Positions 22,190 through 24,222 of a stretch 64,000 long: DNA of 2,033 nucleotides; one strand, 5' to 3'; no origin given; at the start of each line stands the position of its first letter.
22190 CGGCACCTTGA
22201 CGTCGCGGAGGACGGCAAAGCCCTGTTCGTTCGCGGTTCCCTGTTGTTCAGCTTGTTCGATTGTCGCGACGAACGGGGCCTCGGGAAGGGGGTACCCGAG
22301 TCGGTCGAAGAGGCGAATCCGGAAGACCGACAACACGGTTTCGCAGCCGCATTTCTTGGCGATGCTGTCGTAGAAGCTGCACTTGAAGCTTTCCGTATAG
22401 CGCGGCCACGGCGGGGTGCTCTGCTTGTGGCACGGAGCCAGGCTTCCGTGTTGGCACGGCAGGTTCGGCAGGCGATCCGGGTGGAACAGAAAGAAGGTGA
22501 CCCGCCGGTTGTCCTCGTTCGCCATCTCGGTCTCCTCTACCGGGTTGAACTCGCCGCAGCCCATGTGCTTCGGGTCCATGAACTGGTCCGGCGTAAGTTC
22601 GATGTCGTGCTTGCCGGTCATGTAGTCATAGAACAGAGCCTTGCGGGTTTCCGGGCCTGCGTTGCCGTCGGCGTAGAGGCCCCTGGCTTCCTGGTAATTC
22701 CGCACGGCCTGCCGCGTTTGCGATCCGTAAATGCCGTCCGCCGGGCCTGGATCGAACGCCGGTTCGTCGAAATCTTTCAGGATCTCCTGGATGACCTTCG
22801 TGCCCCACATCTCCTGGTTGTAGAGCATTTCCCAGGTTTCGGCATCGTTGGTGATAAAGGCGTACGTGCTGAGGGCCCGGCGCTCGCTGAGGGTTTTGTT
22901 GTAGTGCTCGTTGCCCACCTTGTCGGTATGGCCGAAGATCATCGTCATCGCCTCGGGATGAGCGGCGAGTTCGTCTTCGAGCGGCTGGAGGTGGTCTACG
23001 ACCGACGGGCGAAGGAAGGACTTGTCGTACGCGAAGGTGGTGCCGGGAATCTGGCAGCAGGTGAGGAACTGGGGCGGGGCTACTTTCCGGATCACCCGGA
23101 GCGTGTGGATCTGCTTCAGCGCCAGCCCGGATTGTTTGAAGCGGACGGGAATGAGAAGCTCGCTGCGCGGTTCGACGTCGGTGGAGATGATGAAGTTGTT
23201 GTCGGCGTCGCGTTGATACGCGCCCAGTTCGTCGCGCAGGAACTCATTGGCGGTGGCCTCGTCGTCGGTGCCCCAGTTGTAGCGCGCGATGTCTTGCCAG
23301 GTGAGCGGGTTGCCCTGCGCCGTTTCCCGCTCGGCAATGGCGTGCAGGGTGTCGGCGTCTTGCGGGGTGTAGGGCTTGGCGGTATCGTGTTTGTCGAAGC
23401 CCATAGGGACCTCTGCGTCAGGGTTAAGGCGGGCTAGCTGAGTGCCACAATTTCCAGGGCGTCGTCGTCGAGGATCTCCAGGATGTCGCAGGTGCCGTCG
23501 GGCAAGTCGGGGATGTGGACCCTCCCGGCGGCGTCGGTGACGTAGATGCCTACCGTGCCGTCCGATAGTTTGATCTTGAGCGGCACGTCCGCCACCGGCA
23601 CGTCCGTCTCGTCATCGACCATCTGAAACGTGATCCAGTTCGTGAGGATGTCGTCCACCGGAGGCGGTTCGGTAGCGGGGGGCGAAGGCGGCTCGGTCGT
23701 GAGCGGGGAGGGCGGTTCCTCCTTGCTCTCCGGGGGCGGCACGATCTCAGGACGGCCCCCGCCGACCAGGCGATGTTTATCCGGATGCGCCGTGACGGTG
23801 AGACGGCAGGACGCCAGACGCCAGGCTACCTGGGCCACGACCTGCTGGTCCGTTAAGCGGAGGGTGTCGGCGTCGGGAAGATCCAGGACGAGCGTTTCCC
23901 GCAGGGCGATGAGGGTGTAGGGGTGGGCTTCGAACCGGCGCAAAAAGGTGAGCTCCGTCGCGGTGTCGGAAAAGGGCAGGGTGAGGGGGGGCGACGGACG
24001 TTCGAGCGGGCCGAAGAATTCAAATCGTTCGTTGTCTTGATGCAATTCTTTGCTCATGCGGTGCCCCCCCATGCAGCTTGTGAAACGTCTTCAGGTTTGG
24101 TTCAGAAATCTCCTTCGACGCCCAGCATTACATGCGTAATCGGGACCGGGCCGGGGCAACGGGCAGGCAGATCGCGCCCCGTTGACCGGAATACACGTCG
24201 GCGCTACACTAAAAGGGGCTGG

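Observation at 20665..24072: Lower-GC three-gene cassette: small beta-sandwich protein, signal-less LysM/OmpA/PG-binding protein and GxSxG hydrolase-like protein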

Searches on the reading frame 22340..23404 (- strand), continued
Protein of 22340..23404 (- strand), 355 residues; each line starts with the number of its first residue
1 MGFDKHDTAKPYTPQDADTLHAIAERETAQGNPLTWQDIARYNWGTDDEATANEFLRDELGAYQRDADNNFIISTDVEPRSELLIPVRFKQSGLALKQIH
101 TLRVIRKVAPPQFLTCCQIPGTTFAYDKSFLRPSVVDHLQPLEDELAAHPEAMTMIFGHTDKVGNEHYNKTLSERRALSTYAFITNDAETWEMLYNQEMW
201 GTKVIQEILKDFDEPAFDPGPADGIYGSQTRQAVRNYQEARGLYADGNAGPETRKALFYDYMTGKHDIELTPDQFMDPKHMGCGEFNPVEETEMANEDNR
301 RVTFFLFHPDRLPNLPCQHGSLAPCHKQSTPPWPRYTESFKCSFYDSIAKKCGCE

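Call 55: search_protein_families(library=pfam, proteins=[L019:2503-5127:+, L021:1988-4309:+, L022:2105-4423:+, L019:1-2460:+, L021:3-1331:+, L019:5112-5894:+, L022:5306-7381:+, L019:6639-8864:+, L021:5433-6635:+, L022:17894-18946:+], max_evalue=0.01)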
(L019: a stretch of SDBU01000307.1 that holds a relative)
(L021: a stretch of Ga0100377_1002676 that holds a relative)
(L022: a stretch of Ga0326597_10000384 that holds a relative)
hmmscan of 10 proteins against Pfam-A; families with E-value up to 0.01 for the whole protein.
L019:2503-5127:+ (874 aa): 4 families
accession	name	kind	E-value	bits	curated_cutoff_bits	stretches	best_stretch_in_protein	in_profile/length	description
PF05954.17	Phage_GPD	-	7.9e-94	314.7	30.1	1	44-343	1-303/305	Phage tail baseplate hub (GPD)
PF22178.3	Gp5_trimer_C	-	1.1e-27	96.9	30.9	1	581-688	1-107/112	Bacteriophage T4 gp5 C-terminal trimerisation domain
PF04717.18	Phage_base_V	-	7.8e-16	58.6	23.8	1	496-564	11-75/75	Type VI secretion system/phage-baseplate injector OB domain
PF20093.5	DUF6484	-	0.0002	22.4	27.6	1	541-563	39-61/61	Domain of unknown function (DUF6484)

L021:1988-4309:+ (773 aa): 6 families
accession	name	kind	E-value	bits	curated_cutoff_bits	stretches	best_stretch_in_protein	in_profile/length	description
PF05954.17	Phage_GPD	-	6e-94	315.1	30.1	1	33-331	1-303/305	Phage tail baseplate hub (GPD)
PF22178.3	Gp5_trimer_C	-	5.8e-37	126.7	30.9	2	477-583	1-107/112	Bacteriophage T4 gp5 C-terminal trimerisation domain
PF04717.18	Phage_base_V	-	9.3e-17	61.6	23.8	1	392-460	11-75/75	Type VI secretion system/phage-baseplate injector OB domain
PF20093.5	DUF6484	-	5.5e-05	24.2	27.6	1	437-459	39-61/61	Domain of unknown function (DUF6484)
PF06715.18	Gp5_C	-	0.0036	17.8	20.4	0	567-586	2-21/24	Gp5 C-terminal repeat (3 copies)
PF13620.12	CarboxypepD_reg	-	0.0057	17.4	32.3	0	714-756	6-49/82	Carboxypeptidase regulatory-like domain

L022:2105-4423:+ (772 aa): 4 families
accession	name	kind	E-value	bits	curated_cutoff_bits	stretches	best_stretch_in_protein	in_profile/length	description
PF05954.17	Phage_GPD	-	1.8e-100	336.5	30.1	1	33-330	1-303/305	Phage tail baseplate hub (GPD)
PF22178.3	Gp5_trimer_C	-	1.5e-31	109.3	30.9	1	476-582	1-107/112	Bacteriophage T4 gp5 C-terminal trimerisation domain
PF04717.18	Phage_base_V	-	1.9e-15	57.4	23.8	1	390-459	10-75/75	Type VI secretion system/phage-baseplate injector OB domain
PF20093.5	DUF6484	-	0.00013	23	27.6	1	436-458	39-61/61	Domain of unknown function (DUF6484)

L019:1-2460:+ (819 aa): 14 families
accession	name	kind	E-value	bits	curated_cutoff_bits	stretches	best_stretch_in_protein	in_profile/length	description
PF07724.20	AAA_2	-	2e-52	178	27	1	551-716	2-165/166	AAA domain (Cdc48 subfamily)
PF17871.7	AAA_lid_9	-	9.4e-31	106.3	22.8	1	278-369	2-93/104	AAA lid domain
PF00004.35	AAA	-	2e-19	70.8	21.2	2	138-249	2-108/131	ATPase family associated with various cellular activities (AAA)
PF07728.20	AAA_5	-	8.8e-14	52.1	22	1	557-672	4-121/139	AAA domain (dynein-related subfamily)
PF10431.15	ClpB_D2-small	-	4.9e-12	46.2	21.9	1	722-793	1-71/81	C-terminal, D2-small domain, of ClpB protein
PF13191.12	AAA_16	-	7.9e-12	46.4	32.6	1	115-159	2-49/167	AAA ATPase domain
PF13401.12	AAA_22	-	9.9e-10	39.3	27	0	553-649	6-109/130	AAA domain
PF13604.12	AAA_30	-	0.00049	20.3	27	0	133-155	17-39/191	AAA domain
PF12775.13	AAA_7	-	0.00065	19.7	25.8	0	133-154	32-53/181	P-loop containing dynein motor region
PF20720.3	nSTAND3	-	0.00067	19.8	27.2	0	134-160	17-43/155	Novel STAND NTPase 3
PF13481.12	AAA_25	-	0.00073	19.7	27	0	138-162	37-61/195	AAA domain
PF13238.12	AAA_18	-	0.0021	19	29.4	0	218-305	2-81/128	AAA domain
PF06414.18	Zeta_toxin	-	0.0022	17.9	22.3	0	129-156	11-38/199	Zeta toxin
PF00158.32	Sigma54_activat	-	0.0047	17.1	20.2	0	556-670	26-140/168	Sigma-54 interaction domain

L021:3-1331:+ (442 aa): 5 families
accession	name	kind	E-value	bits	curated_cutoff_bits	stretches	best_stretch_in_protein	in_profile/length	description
PF07724.20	AAA_2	-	8.5e-54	182.5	27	1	170-337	1-165/166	AAA domain (Cdc48 subfamily)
PF10431.15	ClpB_D2-small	-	1e-15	57.9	21.9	1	344-415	2-72/81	C-terminal, D2-small domain, of ClpB protein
PF07728.20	AAA_5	-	1.3e-07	32.2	22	1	175-292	2-114/139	AAA domain (dynein-related subfamily)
PF00004.35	AAA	-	6.8e-06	27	21.2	1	176-270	2-94/131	ATPase family associated with various cellular activities (AAA)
PF13401.12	AAA_22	-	0.0044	17.8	27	0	173-195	6-28/130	AAA domain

L019:5112-5894:+ (260 aa): 1 family
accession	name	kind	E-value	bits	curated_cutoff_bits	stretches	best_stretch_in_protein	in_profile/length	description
PF01471.23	PG_binding_1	-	1.8e-05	25.2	23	1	228-254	31-57/57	Putative peptidoglycan binding domain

L022:5306-7381:+ (691 aa): 2 families
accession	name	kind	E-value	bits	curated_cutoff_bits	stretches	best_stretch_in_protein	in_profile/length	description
PF01476.26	LysM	-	7.5e-07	29.4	20.9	1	633-658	1-26/43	LysM domain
PF05572.19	Peptidase_M43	-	0.0063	16.9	23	0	517-551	65-96/152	Pregnancy-associated plasma protein-A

L019:6639-8864:+ (741 aa): 2 families
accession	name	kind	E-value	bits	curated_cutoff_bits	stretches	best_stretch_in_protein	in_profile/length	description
PF13091.12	PLDc_2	-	3.5e-20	72.6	27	2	497-666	2-128/132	PLD-like domain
PF00614.28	PLDc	-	3.6e-11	43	21.9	1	619-640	6-27/28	Phospholipase D Active site motif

L021:5433-6635:+ (400 aa): 0 families

L022:17894-18946:+ (350 aa): 1 family
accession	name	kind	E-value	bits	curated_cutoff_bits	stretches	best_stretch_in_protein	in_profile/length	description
PF09937.14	DUF2169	-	6.7e-85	285.5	25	1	25-328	3-294/294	Uncharacterized protein conserved in bacteria (DUF2169)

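Call 58: predict_structure(alignment_id=A2)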
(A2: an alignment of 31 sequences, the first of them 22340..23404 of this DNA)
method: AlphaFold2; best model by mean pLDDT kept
length: 355 residues; sequences in the alignment: 31
mean_pLDDT: 89.1   pTM: 0.87
mean pLDDT of the five models: 89.1, 88.0, 86.7, 86.3, 82.1
residues with pLDDT >= 90: 224; 70-90: 110; 50-70: 18; < 50: 3
segments of 3 or more residues with pLDDT < 50: none
pLDDT, mean of each block of 10 residues (from residue 1): 85 94 97 95 94 93 87 90 92 87 85 92 86 90 93 94 86 95 97 96 96 91 96 98 97 98 91 93 83 81 94 85 77 52 69 67
secondary structure, 60 per line:
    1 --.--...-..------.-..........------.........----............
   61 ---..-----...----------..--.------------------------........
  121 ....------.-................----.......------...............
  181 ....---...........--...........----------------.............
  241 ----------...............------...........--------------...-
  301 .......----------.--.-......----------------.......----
elements in order: H20-29 H36-44 H49-60 E71-73 E113-120 H133-148 E153-159 H166-184 H188-198 H201-211 H228-240 H251-265 E275-282 E301-307 H323-328 H345-351

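Call 64: search_solved_structures(query=A2, max_evalue=0.01)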
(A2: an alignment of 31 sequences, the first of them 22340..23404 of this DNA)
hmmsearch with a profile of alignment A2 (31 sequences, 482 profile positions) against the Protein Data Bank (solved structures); distinct sequences matched with E-value up to 0.01: 58.
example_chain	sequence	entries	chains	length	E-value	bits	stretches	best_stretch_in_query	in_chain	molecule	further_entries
5u1h_A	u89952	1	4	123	8.3e-14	54.6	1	122-186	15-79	Outer membrane porin F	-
9v99_A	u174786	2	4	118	4.6e-12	48.8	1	124-180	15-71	Outer membrane beta-barrel domain-containing protein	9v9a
2mqe_A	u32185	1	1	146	2.8e-11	46.2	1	122-185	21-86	OmpA domain protein transmembrane region-containing protein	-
4rha_A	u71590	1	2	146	4.4e-11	45.6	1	122-185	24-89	Outer membrane protein A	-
4erh_A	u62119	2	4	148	4.6e-11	45.5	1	122-185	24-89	Outer membrane protein A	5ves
9v9b_A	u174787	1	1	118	1.2e-10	44.2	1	124-180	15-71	Outer membrane beta-barrel domain-containing protein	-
6top_B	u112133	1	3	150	1.3e-10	44.1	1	118-186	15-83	OmpA family protein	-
6top_A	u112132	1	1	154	1.3e-10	44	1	118-186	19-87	OmpA family protein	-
3nb3_A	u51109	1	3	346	1.5e-10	43.8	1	122-185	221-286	Outer membrane protein A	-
5nhx_A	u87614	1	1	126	2.2e-10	43.3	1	122-185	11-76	Outer membrane protein A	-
6jfw_A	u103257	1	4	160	2.7e-10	43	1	121-187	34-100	PA0833-PD protein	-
1r1m_A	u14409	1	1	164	3.9e-10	42.5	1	113-180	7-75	Outer membrane protein class 4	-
4g4v_A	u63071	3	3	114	4.7e-09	38.9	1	122-186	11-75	Peptidoglycan-associated lipoprotein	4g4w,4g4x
7f4v_aB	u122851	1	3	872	5.1e-09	38.8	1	121-187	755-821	Photosystem I P700 chlorophyll a apoprotein A2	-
5eaz_A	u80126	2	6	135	1.7e-08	37.1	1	125-182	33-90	YfiB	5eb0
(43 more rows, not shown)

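Call 84: search_protein_families(library=pfam, proteins=[L019:9281-9970:+, L023:3057-3776:+, L017:7325-7978:+, L052:8914-9963:-, L054:8804-9166:+, L015:9354-9977:+, L048:8686-9096:+], max_evalue=0.05)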
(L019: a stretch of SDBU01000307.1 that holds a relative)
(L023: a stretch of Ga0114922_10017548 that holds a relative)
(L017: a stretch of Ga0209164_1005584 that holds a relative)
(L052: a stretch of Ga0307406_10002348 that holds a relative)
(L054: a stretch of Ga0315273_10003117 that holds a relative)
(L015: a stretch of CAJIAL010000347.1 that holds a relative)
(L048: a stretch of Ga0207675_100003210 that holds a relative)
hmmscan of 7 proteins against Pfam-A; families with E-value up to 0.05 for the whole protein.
L019:9281-9970:+ (229 aa): 6 families
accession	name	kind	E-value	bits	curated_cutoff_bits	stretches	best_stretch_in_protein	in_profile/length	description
PF05488.18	PAAR_motif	-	2.1e-22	79.6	27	1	20-89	1-69/70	PAAR motif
PF13620.12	CarboxypepD_reg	-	3.9e-06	27.6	32.3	1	167-215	5-53/82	Carboxypeptidase regulatory-like domain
PF17802.7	SpaA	-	2.5e-05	24.8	23.1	1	169-211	8-53/91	Prealbumin-like fold domain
PF02369.22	Big_1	-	0.0027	18.2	34.9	1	154-204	10-64/93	Bacterial Ig-like domain (group 1)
PF17210.9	SdrD_B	-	0.009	16.6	29.7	1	170-216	17-64/112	SdrD B-like domain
PF11974.14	bMG3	-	0.023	15.1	34.9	1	165-207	16-59/103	Bacterial alpha-2-macroglobulin MG3 domain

L023:3057-3776:+ (239 aa): 5 families
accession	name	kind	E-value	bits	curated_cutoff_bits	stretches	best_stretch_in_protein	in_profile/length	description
PF05488.18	PAAR_motif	-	2.1e-20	73.2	27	1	17-86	1-69/70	PAAR motif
PF17802.7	SpaA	-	8.7e-06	26.2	23.1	1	174-221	3-53/91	Prealbumin-like fold domain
PF13620.12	CarboxypepD_reg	-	2.2e-05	25.2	32.3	1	176-222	4-50/82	Carboxypeptidase regulatory-like domain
PF02369.22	Big_1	-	0.0017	18.8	34.9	1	171-212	16-62/93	Bacterial Ig-like domain (group 1)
PF24025.1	Ig_DR_A0283-like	-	0.02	15.6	27.1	1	179-222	13-58/102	DR_A0283-like, Ig-like domain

L017:7325-7978:+ (217 aa): 3 families
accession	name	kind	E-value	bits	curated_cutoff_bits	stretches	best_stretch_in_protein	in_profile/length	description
PF17802.7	SpaA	-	0.00017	22.1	23.1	1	152-205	3-59/91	Prealbumin-like fold domain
PF13620.12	CarboxypepD_reg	-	0.0099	16.6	32.3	1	154-201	4-51/82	Carboxypeptidase regulatory-like domain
PF24025.1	Ig_DR_A0283-like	-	0.032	15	27.1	0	157-202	13-60/102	DR_A0283-like, Ig-like domain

L052:8914-9963:- (349 aa): 1 family
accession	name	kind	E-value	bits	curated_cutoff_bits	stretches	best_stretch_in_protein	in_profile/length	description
PF05488.18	PAAR_motif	-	1.4e-20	73.7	27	1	144-208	5-68/70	PAAR motif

L054:8804-9166:+ (120 aa): 1 family
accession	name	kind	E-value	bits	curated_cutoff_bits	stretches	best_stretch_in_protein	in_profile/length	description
PF05488.18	PAAR_motif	-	2e-05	25.2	27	1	33-102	16-65/70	PAAR motif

L015:9354-9977:+ (207 aa): 6 families
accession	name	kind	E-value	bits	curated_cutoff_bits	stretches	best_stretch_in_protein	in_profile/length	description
PF17802.7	SpaA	-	7.6e-07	29.6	23.1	1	142-189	3-53/91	Prealbumin-like fold domain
PF13620.12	CarboxypepD_reg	-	1.7e-06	28.7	32.3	1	147-192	6-52/82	Carboxypeptidase regulatory-like domain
PF02369.22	Big_1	-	0.0017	18.9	34.9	1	146-183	24-65/93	Bacterial Ig-like domain (group 1)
PF17210.9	SdrD_B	-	0.0031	18.1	29.7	1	148-195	17-65/112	SdrD B-like domain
PF11974.14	bMG3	-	0.007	16.7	34.9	1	151-185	24-59/103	Bacterial alpha-2-macroglobulin MG3 domain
PF00428.24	Ribosomal_60s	-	0.028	15.4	28.1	1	75-122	36-78/88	60s Acidic ribosomal protein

L048:8686-9096:+ (136 aa): 0 families

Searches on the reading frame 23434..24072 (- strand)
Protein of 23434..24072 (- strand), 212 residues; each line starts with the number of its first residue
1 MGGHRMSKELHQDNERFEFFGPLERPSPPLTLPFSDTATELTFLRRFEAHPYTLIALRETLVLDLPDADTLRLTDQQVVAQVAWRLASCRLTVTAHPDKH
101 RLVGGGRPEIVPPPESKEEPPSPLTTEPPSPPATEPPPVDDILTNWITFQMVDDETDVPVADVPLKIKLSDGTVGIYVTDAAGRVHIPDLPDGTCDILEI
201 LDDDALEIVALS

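Call 3: search_protein_families(library=pfam, proteins=[window:23434-24072:-], max_evalue=1)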
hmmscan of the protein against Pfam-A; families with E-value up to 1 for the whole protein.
window:23434-24072:- (212 aa): 2 families
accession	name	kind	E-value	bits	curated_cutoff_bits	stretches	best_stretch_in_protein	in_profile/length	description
PF17802.7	SpaA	-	0.0037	17.8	23.1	1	147-200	3-59/91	Prealbumin-like fold domain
PF13620.12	CarboxypepD_reg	-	0.041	14.7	32.3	1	152-196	6-51/82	Carboxypeptidase regulatory-like domain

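Call 4: search_protein_families(library=ncbifam, proteins=[window:23434-24072:-], max_evalue=1)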
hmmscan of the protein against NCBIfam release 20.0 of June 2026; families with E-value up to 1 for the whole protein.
window:23434-24072:- (212 aa): 0 families

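Call 6: search_protein_families(library=padloc, proteins=[window:23434-24072:-], max_evalue=1)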
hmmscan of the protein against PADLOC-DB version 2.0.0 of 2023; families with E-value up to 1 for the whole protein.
window:23434-24072:- (212 aa): 0 families

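Call 7: search_protein_families(library=phrogs, proteins=[window:23434-24072:-], max_evalue=1)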
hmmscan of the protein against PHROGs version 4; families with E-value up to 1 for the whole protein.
window:23434-24072:- (212 aa): 4 families
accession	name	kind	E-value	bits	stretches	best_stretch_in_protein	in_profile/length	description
phrog_5348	-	unknown function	0.0059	17.5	1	147-188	121-162/181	-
phrog_10444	-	unknown function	0.24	12.1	1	173-192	20-39/79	-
phrog_20492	-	unknown function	0.37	11.6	1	57-80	4-26/47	-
phrog_22201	-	tail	0.43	9.9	1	120-178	207-267/683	tail fiber protein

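Call 18: find_homologous_proteins(query=window:23434-24072:-)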
Query window:23434-24072:- (212 aa): 2 proteins with E <= 0.001 among 793 candidates.
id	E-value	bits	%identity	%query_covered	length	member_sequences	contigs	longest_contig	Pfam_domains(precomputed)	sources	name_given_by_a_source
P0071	4.7e-132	456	100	98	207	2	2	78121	-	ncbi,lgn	ncbi:MAG: hypothetical protein ACE5G0_00160 [Rhodothermales bacterium]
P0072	2.0e-35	140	45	80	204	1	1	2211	PF17802.8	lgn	-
